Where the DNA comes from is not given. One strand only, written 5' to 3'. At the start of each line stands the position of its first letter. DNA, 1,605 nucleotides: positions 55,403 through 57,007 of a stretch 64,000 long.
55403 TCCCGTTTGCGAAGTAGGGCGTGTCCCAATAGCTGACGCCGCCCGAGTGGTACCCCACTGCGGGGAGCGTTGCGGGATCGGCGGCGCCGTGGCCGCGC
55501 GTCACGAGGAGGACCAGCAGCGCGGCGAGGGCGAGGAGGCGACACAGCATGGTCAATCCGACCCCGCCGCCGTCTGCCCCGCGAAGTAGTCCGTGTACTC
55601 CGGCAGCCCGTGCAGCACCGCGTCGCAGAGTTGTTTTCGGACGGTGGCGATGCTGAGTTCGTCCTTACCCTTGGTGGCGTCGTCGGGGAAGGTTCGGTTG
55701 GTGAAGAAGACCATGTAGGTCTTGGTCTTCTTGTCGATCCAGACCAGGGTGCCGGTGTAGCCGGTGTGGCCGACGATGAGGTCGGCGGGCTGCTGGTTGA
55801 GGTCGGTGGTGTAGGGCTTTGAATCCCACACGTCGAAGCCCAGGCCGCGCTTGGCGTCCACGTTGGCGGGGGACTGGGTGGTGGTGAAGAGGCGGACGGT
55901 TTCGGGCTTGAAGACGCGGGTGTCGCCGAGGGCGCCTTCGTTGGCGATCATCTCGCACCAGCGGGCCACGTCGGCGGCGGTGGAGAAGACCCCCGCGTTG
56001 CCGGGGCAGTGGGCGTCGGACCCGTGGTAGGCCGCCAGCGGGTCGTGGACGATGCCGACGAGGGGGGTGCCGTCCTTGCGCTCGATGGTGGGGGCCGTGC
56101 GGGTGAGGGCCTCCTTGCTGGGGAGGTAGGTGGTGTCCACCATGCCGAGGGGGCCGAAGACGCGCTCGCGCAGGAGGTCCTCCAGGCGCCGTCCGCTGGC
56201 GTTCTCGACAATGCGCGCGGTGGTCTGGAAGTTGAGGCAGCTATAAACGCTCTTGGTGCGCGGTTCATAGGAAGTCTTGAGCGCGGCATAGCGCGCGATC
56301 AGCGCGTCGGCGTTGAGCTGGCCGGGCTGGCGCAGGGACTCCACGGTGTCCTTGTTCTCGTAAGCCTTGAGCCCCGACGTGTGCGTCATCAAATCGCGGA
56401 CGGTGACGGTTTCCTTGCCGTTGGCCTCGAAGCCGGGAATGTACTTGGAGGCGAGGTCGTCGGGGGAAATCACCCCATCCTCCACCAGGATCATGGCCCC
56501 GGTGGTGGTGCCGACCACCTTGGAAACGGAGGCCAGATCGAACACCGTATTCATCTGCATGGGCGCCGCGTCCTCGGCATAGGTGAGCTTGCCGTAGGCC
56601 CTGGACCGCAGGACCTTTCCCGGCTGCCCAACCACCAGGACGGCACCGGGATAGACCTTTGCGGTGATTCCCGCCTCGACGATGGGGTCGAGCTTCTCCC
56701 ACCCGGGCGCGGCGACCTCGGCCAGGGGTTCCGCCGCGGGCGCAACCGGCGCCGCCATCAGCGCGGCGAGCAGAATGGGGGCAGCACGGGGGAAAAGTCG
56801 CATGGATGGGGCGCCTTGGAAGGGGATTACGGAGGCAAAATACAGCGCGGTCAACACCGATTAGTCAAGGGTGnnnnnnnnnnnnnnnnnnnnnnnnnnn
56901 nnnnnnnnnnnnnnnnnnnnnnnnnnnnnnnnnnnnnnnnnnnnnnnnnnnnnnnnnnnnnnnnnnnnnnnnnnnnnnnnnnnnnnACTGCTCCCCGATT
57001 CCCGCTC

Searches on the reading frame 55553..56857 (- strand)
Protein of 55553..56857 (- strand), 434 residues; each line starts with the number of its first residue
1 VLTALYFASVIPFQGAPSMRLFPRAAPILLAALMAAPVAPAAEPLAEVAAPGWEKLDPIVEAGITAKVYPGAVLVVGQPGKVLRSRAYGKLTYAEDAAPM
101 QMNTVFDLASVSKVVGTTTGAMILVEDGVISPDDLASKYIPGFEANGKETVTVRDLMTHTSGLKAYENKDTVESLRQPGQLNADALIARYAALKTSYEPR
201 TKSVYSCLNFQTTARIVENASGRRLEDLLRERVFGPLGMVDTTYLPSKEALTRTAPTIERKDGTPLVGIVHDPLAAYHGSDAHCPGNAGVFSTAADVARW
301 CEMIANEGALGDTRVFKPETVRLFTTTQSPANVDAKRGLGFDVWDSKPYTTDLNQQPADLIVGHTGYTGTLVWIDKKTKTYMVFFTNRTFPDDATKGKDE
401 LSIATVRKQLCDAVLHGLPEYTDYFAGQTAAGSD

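Call 72: search_protein_families(library=pfam, proteins=[window:55553-56857:-], max_evalue=0.00001)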
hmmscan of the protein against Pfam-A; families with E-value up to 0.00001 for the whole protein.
window:55553-56857:- (434 aa): 1 family
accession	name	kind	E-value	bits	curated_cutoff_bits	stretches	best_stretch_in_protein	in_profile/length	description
PF00144.29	Beta-lactamase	-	4.6e-68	230.2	27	1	59-396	4-319/329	Beta-lactamase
